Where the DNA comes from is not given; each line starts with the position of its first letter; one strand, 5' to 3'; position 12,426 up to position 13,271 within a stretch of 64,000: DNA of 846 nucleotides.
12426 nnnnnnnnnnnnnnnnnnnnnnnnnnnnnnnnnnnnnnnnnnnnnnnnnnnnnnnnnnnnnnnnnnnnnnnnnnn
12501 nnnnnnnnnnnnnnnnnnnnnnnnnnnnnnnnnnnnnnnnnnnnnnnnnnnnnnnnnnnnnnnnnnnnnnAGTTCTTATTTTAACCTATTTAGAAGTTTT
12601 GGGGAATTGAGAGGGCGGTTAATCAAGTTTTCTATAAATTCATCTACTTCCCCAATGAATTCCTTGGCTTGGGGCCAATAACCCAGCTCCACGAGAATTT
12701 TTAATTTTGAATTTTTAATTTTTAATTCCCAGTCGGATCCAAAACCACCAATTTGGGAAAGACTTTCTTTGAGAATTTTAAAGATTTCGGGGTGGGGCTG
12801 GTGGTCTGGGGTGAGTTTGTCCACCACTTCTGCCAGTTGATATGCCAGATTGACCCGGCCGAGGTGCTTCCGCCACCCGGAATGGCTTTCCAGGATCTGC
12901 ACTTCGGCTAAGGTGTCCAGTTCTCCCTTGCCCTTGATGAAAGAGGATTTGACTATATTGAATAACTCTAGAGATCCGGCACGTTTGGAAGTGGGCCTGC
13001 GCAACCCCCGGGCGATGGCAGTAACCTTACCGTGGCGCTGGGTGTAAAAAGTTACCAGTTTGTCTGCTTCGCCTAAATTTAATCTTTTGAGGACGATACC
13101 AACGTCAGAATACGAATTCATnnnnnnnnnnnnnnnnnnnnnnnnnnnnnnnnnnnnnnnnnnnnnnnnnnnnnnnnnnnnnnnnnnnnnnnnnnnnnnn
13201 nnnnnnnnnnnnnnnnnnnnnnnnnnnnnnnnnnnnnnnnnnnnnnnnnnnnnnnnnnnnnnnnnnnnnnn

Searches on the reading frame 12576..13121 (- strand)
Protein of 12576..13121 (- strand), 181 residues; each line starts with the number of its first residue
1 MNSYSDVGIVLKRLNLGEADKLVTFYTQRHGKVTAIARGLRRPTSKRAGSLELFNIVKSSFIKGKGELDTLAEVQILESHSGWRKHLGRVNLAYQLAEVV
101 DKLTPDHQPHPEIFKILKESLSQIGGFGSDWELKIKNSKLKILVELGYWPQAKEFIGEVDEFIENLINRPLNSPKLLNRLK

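Call 83: search_protein_families(library=pfam, proteins=[window:12576-13121:-], max_evalue=0.0001)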
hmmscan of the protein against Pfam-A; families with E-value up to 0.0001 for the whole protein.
window:12576-13121:- (181 aa): 2 families
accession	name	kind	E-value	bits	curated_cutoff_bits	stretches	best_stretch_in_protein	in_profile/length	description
PF11967.14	RecO_N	-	1e-20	74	27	1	1-79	1-79/80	Recombination protein O N terminal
PF02565.21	RecO_C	-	1.9e-08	34.6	22.1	1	89-151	6-67/157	Recombination protein O C terminal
